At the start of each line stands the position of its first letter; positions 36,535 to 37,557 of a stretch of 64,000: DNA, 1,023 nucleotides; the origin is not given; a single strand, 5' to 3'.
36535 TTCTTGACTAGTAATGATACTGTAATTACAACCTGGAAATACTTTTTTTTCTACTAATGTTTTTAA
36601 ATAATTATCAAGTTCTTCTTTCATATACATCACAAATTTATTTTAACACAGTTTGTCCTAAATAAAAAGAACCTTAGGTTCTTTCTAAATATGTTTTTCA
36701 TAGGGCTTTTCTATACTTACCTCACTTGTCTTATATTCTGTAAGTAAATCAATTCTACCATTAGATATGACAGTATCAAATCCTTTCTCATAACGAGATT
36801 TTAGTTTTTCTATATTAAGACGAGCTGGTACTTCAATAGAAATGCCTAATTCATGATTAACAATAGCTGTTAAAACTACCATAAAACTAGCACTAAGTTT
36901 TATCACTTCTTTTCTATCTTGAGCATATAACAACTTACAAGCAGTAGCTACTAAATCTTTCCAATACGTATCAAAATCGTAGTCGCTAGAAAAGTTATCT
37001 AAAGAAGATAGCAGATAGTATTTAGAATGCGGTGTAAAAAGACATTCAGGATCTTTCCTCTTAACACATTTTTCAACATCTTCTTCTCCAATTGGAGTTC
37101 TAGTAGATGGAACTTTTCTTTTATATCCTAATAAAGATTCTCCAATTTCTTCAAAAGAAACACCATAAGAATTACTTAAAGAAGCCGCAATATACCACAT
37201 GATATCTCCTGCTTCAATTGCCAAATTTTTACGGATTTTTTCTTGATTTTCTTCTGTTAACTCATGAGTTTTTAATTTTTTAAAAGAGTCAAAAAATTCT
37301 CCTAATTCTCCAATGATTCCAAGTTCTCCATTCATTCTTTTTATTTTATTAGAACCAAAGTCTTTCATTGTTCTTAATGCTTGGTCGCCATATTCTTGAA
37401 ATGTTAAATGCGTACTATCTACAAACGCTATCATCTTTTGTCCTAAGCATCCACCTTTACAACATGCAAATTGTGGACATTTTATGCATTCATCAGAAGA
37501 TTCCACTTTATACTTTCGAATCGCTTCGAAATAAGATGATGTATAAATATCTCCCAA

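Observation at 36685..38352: Stand-alone radical SAM/SPASM enzyme fused to a MazG-type nucleotide pyrophosphohydrolase domain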

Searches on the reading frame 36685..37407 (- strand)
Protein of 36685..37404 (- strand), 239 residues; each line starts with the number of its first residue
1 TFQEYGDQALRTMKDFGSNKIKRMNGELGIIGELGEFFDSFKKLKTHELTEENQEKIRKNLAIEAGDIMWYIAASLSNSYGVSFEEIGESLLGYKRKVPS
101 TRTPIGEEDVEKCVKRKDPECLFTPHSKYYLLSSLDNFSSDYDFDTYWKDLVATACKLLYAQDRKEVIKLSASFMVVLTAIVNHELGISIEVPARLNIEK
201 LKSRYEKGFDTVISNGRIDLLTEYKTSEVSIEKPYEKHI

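Call 17: search_protein_families(library=pfam, proteins=[window:36685-37392:-], max_evalue=1)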
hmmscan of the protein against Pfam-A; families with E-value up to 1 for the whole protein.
window:36685-37392:- (235 aa): 3 families
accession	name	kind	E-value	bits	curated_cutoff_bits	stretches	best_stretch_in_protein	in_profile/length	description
PF03819.22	MazG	-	6.2e-05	23.6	22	1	27-84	11-59/74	MazG nucleotide pyrophosphohydrolase domain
PF23711.1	DUF7156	-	0.096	13.2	27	1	160-188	22-53/53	Family of unknown function (DUF7156)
PF12636.12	DUF3781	-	0.14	12.6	27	1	45-75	9-39/72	Protein of unknown function (DUF3781)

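Call 29: search_solved_structures(query=A2, max_evalue=10, show_alignments=3)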
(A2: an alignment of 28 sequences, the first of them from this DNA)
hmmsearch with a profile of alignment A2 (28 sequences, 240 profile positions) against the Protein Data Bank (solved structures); distinct sequences matched with E-value up to 10: 4.
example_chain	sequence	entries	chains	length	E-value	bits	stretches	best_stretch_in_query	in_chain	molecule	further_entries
5cwn_A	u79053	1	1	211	0.0067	19.2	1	95-184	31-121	Designed helical repeat protein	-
2ee2_A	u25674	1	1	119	0.38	13.4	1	181-224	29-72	Contactin-1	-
5e53_A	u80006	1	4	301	0.45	13.2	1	179-228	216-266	Contactin-1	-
5u4n_A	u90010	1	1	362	1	12.1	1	5-37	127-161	Fructose-1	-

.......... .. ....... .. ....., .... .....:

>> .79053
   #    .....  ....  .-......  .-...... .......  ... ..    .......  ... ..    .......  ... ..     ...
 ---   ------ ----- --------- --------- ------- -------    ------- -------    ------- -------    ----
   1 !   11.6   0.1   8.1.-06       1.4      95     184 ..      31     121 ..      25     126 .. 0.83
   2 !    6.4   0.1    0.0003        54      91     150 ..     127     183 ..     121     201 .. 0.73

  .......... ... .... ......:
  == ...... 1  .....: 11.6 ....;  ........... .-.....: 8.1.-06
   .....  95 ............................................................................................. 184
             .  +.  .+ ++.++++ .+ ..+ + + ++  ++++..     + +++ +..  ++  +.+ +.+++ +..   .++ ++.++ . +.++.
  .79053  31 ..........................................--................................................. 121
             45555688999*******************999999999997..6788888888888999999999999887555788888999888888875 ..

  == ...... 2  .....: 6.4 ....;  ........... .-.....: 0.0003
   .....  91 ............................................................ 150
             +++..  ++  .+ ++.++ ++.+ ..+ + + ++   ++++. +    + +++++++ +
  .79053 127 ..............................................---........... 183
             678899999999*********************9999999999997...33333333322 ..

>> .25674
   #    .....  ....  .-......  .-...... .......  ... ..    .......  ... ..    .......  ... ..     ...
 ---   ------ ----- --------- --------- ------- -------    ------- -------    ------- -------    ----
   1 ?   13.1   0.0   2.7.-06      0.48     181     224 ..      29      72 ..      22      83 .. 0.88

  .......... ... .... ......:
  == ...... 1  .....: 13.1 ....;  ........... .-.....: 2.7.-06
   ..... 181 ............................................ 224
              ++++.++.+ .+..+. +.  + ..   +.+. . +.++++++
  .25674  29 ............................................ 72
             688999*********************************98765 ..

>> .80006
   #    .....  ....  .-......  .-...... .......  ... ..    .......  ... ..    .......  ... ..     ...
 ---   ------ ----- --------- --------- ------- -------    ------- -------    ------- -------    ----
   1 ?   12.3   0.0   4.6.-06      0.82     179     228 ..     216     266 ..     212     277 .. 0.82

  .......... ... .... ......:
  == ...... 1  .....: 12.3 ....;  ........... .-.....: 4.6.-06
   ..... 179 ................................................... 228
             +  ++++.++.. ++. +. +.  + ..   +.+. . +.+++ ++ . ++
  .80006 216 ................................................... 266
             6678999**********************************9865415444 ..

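Call 33: find_homologous_proteins(query=A2, max_evalue=0.001)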
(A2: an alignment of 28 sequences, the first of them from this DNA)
Query A2 (28 sequences) (240 aa, profile of the alignment): 44 proteins with E <= 0.001 among 4708 candidates.
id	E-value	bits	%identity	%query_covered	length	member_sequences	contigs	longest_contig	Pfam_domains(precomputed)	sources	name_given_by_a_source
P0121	1.1e-85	305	31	93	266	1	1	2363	PF03819.23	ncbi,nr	ncbi:MAG: hypothetical protein K2L98_00090, partial [Bacilli bacterium]|nr:hypothetical protein [Bac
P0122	2.1e-84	301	31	94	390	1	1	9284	PF03819.23,PF13186.12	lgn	-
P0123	3.1e-84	300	31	95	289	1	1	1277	-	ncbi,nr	ncbi:MAG: hypothetical protein K2G03_02185, partial [Bacilli bacterium]|nr:hypothetical protein [Bac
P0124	9.3e-81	289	30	95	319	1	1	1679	-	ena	-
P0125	5.9e-79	283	32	94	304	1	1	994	-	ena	-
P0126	8.7e-79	282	32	94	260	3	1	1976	-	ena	-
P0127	4.6e-77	277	30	89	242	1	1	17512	-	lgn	-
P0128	1.1e-67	246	31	95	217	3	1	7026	PF03819.23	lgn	-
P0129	4.2e-67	244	28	92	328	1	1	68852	-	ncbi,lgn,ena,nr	ncbi:MAG: hypothetical protein J1F35_07260 [Erysipelotrichales bacterium]|nr:hypothetical protein [E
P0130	8.0e-67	243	29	95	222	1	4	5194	PF03819.23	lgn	-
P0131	9.4e-67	243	29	95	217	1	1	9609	PF03819.23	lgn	-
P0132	1.3e-66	243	32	95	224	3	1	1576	PF03819.23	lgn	-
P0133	3.6e-66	241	33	94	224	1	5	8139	-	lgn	-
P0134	5.0e-66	241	31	95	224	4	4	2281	-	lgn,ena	-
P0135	6.8e-66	240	29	95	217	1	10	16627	PF03819.23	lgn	-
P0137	3.5e-65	238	33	94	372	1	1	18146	PF13508.14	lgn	-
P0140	1.0e-64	236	32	95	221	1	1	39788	PF03819.23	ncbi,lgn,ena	-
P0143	1.8e-64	236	33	94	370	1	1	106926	PF03819.23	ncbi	-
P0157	6.4e-16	77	32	38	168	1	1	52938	PF03819.23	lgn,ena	-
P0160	2.7e-13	68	40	25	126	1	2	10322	PF03819.23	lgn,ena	-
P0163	7.4e-4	37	34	25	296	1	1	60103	PF03819.23,PF18722.7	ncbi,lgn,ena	-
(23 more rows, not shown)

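Call 35: find_encoding_contigs(protein=P0140, flank=6000, max_places=2)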
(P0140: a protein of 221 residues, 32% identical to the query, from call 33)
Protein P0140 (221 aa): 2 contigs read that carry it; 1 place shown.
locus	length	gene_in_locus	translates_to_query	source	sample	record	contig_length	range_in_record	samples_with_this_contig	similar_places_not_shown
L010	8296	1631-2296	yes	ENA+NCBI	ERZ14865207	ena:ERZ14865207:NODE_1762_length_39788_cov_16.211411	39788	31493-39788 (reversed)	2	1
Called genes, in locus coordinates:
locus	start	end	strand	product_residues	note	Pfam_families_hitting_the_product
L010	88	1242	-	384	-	PF13808:DDE_Tnp_1_assoc, PF01609:DDE_Tnp_1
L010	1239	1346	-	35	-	-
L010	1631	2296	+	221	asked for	PF03819:MazG (faint)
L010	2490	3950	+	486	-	-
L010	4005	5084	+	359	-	PF01098:FTSW_RODA_SPOVE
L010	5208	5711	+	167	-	PF13173:AAA_14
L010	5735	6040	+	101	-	PF13635:DUF4143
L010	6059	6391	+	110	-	-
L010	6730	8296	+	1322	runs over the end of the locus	PF00112:Peptidase_C1, PF18560:Lectin_like, PF02368:Big_2 (weak), PF26918:Ig_Eae (weak), PF00404:Dockerin_1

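Call 36: find_encoding_contigs(protein=P0143, flank=6000, max_places=2)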
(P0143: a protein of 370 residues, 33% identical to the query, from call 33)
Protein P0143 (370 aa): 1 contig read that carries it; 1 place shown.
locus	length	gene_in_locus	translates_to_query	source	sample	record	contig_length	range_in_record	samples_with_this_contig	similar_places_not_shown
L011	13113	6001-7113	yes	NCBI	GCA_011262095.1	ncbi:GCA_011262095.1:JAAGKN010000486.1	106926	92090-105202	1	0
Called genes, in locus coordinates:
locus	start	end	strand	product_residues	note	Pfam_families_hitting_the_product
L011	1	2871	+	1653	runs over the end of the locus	-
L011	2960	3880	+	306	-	-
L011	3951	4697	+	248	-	-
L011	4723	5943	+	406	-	PF02073:Peptidase_M29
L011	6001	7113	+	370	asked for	PF03819:MazG (faint)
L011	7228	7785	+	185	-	-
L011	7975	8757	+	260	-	PF00438:S-AdoMet_synt_N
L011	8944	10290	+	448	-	PF04055:Radical_SAM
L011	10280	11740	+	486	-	PF01121:CoaE, PF13353:Fer4_12 (weak), PF04055:Radical_SAM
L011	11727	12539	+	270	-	PF11899:DUF3419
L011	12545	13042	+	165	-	-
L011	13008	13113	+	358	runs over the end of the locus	PF14397:ATPgrasp_ST (faint)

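Call 37: search_protein_families(library=pfam, proteins=[P0163, P0140, P0143, P0129, P0137, P0157, P0160, P0122], max_evalue=0.1)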
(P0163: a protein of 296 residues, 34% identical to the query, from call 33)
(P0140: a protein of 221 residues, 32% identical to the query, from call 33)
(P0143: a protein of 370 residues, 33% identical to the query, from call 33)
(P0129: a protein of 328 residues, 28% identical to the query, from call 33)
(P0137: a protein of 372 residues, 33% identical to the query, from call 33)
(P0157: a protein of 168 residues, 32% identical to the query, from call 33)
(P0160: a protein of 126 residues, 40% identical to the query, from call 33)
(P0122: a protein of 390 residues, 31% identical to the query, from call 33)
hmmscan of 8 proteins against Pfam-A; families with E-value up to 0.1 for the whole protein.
P0163 (296 aa): 3 families
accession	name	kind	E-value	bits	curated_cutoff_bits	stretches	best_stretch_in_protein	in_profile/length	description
PF18722.6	MazG_C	-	4e-71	238.9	29.7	1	111-295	5-188/190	MazG C-terminal domain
PF03819.22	MazG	-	6.5e-09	36.4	22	1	29-96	8-70/74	MazG nucleotide pyrophosphohydrolase domain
PF12643.12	MazG-like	-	0.0082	16.8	27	1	56-100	31-74/85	MazG-like family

P0140 (221 aa): 2 families
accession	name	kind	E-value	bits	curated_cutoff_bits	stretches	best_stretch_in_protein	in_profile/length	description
PF03819.22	MazG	-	2.5e-05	24.9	22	1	38-104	9-66/74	MazG nucleotide pyrophosphohydrolase domain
PF23055.1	DUF7041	-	0.076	13.9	28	0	118-160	16-53/85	Domain of unknown function (DUF7041)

P0143 (370 aa): 6 families
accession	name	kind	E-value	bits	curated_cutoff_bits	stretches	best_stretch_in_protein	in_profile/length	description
PF03819.22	MazG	-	6.3e-06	26.8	22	1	181-237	9-56/74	MazG nucleotide pyrophosphohydrolase domain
PF13508.13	Acetyltransf_7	-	5e-05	24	27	1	42-119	8-83/84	Acetyltransferase (GNAT) domain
PF13673.13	Acetyltransf_10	-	0.00013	22.4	23.6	1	34-121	28-110/128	Acetyltransferase (GNAT) domain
PF00583.31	Acetyltransf_1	-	0.00036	21.2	20.7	1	38-118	34-116/116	Acetyltransferase (GNAT) family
PF19240.4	DUF5890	-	0.0092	16.4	27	0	95-140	24-68/75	Family of unknown function (DUF5890)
PF08445.16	FR47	-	0.089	13.2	22.1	0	40-121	2-80/86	FR47-like protein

P0129 (328 aa): 2 families
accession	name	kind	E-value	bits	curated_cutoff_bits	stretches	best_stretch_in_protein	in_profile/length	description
PF04055.27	Radical_SAM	-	0.0014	19.2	29.5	1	28-104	25-103/166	Radical SAM superfamily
PF03819.22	MazG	-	0.0022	18.7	22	0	139-188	9-46/74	MazG nucleotide pyrophosphohydrolase domain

P0137 (372 aa): 5 families
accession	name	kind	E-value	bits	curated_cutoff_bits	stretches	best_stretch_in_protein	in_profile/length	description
PF13508.13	Acetyltransf_7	-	2.7e-06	28.1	27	1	38-119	4-83/84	Acetyltransferase (GNAT) domain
PF03819.22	MazG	-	2.1e-05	25.1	22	1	184-232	9-45/74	MazG nucleotide pyrophosphohydrolase domain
PF00583.31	Acetyltransf_1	-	3.1e-05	24.7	20.7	1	38-118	34-116/116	Acetyltransferase (GNAT) family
PF13673.13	Acetyltransf_10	-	0.00053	20.4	23.6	1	63-120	52-109/128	Acetyltransferase (GNAT) domain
PF14542.12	Acetyltransf_CG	-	0.018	15.6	30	1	42-94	4-56/80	GCN5-related N-acetyl-transferase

P0157 (168 aa): 2 families
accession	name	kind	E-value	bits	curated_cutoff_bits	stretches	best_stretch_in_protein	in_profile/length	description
PF03819.22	MazG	-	6.4e-14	52.4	22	1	86-158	5-74/74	MazG nucleotide pyrophosphohydrolase domain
PF12643.12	MazG-like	-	0.0047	17.6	27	1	109-161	26-79/85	MazG-like family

P0160 (126 aa): 2 families
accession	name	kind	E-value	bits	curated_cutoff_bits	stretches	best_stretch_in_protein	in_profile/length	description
PF03819.22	MazG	-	1.2e-10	41.9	22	1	46-113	10-74/74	MazG nucleotide pyrophosphohydrolase domain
PF12643.12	MazG-like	-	0.011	16.4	27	1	67-108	29-71/85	MazG-like family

P0122 (390 aa): 2 families
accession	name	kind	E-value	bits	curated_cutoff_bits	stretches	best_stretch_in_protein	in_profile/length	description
PF13186.11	SPASM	-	5.2e-12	46.3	21.5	1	54-118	1-66/67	Iron-sulfur cluster-binding domain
PF03819.22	MazG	-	3.5e-05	24.4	22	1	172-240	10-69/74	MazG nucleotide pyrophosphohydrolase domain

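Call 39: predict_structure(alignment_id=A2)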
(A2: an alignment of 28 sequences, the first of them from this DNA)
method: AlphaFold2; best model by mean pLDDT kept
length: 240 residues; sequences in the alignment: 28
mean_pLDDT: 85.8   pTM: 0.78
mean pLDDT of the five models: 85.8, 85.7, 85.6, 84.2, 83.3
residues with pLDDT >= 90: 154; 70-90: 40; 50-70: 31; < 50: 15
segments of 3 or more residues with pLDDT < 50: 96-106, 125-127
pLDDT, mean of each block of 10 residues (from residue 1): 94 92 97 97 96 97 98 96 94 57 51 63 57 87 92 97 96 97 96 97 86 85 82 56
secondary structure, 60 per line:
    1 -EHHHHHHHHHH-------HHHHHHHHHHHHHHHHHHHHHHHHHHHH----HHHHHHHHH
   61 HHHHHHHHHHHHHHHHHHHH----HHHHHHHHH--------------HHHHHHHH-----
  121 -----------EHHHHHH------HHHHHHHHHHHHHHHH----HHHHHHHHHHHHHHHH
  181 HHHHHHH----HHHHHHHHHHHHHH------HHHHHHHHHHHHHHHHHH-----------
elements in order: H3-12 H20-47 H52-80 H85-93 H108-115 H133-138 H145-160 H165-187 H192-205 H212-229

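Call 43: fold_search(model_id=the predicted structure, library=pdb)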
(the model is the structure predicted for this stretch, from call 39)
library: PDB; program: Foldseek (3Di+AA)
matches with E <= 10: 289; with E <= 0.001: 0
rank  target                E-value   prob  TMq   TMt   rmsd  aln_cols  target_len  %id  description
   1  1ya9                  2.4e-01  0.44  0.20  0.27  18.1       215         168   12  Crystal Structure of the 22kDa N-Terminal Fragment of Mouse Apolipoprotein E (released 2005-06-07)
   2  3fli                  4.2e-01  0.23  0.21  0.22  21.0       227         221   14  Discovery of XL335, a Highly Potent, Selective and Orally-Active Agonist of the Farnesoid X Receptor (FXR) (released 2009-12-22)
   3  6egc                  4.6e-01  0.44  0.20  0.31  15.8       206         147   11  Single-chain version of 2L4HC2_23 (PDB 5J0K) (released 2019-05-29)
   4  7rpr_A                5.6e-01  0.20  0.17  0.26  15.6       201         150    7  Borrelia miyamotoi FbpA complement inhibitory domain (released 2022-04-27)
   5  7xge_E                6.2e-01  0.38  0.22  0.33  16.9       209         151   11  Crystal structure of MCL-1 in complex with computationally designed inhibitor protein (released 2022-07-20)
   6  6n1l                  7.5e-01  0.21  0.16  0.27  16.6       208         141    9  The complement inhibitory domain of B. burgdorferi BBK32. (released 2019-03-27)
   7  3jtl_O                7.5e-01  0.09  0.16  0.18  20.6       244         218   14  Crystal structure of archaeal 20S proteasome in complex with mutated P26 activator (released 2009-11-03)
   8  7xgg_A                7.9e-01  0.30  0.21  0.30  17.6       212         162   12  Crystal structure of BCL-xL in complex with computationally designed inhibitor protein (released 2022-07-20)
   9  5c6g_A                7.9e-01  0.23  0.21  0.10  22.4       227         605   10  Structural Insights into the Scc2-Scc4 Cohesin Loader (released 2015-08-05)
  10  3ipu_A                9.1e-01  0.09  0.16  0.16  21.2       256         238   10  X-ray structure of benzisoxazole urea synthetic agonist bound to the LXR-alpha (released 2010-06-02)
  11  1r0d_B                9.5e-01  0.18  0.21  0.25  16.1       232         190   12  HIP1R THATCH DOMAIN CORE (released 2004-07-06)
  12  2yay                  1.0e+00  0.41  0.34  0.33  13.7       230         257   14  The Crystal Structure of Leishmania major dUTPase in complex with substrate analogue dUpNpp (released 2011-03-16)
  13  8uxn_A                1.2e+00  0.23  0.24  0.22  25.3       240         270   12  Caulobacter crescentus FljM flagellar filament (symmetrized) (released 2024-06-26)
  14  9esf_D                1.3e+00  0.11  0.18  0.14  23.4       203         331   14  Holo IDO with a bound inhibitor (released 2025-03-05)
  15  5ghe                  1.3e+00  0.08  0.15  0.10  22.6       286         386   12  Crystal Structure of Bacillus thuringiensis Cry6Aa2 Protoxin (released 2016-08-03)
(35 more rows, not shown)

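Call 52: search_protein_representatives(alignment_id=A2)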
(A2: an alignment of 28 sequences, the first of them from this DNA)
Query: 28 sequences, 240 profile positions. Proteins with E-value up to 0.001 (for the whole library): 10790; up to 1e-10: 2030; up to 1e-30: 17. The best 150 are listed.
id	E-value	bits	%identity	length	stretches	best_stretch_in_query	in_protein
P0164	1.5e-88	312.7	-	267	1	1-237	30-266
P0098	4.8e-86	304.5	-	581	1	1-238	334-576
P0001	5.5e-84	297.8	-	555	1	1-239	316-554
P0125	1.9e-79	282.9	-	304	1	1-232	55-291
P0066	4.0e-77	275.3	-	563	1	1-237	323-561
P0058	8.2e-72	257.9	-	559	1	1-231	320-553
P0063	6.1e-71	255.1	-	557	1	2-233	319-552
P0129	1.3e-67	244.2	-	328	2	3-98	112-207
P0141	4.0e-65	236.1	-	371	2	1-94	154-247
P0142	4.9e-65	235.7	-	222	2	1-99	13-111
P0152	3.0e-61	223.3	-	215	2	1-99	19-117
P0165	3.7e-61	223.1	-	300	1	2-233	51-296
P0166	9.0e-61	221.8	-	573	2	2-228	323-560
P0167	2.8e-50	187.4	-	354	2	37-233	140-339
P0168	4.5e-38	147.5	-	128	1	14-136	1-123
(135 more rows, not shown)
